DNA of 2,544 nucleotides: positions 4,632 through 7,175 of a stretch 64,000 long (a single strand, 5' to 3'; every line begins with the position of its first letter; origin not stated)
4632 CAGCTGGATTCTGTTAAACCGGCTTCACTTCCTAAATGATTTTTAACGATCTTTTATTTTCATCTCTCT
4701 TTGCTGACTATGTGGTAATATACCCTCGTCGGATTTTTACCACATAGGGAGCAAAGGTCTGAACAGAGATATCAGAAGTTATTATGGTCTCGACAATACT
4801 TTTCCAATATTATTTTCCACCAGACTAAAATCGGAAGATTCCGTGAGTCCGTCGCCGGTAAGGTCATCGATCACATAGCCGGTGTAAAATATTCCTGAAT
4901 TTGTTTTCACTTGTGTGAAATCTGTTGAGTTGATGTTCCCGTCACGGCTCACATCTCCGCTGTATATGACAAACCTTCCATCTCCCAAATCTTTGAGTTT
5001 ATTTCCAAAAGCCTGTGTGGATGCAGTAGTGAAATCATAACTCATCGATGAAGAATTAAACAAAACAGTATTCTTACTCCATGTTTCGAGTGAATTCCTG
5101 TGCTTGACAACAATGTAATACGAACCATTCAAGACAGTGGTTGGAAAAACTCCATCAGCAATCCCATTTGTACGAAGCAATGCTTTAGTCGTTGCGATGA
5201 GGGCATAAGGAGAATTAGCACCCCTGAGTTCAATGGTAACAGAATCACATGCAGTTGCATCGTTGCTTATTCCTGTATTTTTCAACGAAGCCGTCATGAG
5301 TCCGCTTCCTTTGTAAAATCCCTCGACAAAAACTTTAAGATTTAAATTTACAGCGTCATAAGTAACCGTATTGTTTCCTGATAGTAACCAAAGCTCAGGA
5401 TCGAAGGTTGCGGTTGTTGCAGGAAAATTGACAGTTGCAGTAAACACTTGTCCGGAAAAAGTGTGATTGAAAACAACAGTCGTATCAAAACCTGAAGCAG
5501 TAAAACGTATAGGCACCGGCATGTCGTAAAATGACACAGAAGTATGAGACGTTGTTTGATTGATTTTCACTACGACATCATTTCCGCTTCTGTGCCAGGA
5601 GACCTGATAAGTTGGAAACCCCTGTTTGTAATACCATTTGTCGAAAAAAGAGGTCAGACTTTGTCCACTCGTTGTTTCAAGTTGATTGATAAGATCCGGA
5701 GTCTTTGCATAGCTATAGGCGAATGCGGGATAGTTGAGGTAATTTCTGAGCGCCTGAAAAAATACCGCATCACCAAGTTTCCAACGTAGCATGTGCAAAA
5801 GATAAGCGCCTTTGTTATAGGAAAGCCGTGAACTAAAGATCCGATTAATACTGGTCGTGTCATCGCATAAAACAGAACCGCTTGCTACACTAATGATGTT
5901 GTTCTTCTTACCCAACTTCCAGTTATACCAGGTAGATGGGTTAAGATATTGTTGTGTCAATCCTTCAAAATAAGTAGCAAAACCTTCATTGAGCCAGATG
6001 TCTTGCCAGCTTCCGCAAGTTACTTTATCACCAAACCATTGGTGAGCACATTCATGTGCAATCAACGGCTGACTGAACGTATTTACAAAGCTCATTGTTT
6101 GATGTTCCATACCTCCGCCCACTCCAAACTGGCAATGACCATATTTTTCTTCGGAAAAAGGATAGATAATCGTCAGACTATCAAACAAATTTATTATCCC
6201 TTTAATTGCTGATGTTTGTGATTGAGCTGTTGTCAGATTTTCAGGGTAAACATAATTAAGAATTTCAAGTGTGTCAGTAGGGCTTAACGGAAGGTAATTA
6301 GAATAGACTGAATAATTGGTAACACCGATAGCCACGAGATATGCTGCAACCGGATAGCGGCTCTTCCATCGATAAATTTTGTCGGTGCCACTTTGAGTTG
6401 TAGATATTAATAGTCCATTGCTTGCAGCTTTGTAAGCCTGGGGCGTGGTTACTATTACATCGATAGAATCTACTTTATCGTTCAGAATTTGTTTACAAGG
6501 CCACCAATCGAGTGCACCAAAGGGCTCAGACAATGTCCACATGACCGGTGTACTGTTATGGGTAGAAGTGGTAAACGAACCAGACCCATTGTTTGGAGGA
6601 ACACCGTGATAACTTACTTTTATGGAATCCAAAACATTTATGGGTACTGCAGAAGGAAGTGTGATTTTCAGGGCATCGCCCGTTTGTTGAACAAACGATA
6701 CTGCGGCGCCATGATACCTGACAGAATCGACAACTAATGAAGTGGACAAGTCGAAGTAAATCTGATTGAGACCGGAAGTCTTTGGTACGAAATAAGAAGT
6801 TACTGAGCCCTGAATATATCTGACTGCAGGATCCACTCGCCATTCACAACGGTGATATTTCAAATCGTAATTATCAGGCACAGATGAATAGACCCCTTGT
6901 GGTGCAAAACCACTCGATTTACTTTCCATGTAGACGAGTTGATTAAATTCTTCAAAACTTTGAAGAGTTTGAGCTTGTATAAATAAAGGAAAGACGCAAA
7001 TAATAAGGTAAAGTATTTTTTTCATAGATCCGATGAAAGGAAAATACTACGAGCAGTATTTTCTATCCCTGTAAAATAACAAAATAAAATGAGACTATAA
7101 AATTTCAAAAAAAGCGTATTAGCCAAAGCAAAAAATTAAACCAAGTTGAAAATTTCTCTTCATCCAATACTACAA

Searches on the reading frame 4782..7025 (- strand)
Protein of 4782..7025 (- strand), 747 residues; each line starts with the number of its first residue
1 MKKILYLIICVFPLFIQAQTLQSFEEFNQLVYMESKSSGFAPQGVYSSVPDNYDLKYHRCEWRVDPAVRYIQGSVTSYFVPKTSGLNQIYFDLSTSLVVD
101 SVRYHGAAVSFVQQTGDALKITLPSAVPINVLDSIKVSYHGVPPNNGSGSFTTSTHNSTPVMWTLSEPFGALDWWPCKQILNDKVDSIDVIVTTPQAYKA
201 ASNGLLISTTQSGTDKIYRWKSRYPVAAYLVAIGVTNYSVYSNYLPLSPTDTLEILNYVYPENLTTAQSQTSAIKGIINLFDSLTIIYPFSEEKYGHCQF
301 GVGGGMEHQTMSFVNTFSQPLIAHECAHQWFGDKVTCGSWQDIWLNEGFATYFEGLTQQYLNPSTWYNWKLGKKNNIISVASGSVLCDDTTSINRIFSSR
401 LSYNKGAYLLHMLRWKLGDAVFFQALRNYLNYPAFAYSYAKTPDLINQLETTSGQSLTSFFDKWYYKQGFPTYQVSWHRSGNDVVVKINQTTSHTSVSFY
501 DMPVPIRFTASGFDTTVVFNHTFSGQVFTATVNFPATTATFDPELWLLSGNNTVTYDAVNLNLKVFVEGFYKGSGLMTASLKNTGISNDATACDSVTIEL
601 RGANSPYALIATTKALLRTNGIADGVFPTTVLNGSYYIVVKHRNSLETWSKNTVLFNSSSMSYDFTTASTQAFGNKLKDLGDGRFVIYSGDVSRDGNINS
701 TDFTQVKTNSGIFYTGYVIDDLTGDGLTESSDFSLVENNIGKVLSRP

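Call 59: search_protein_families(library=pfam, proteins=[window:4782-7025:-], max_evalue=0.0001)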
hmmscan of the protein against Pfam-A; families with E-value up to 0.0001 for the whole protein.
window:4782-7025:- (747 aa): 1 family
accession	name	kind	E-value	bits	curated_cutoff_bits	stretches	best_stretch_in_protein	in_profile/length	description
PF01433.26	Peptidase_M1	-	2.3e-32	112.8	27.7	1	319-464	68-218/218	Peptidase family M1 domain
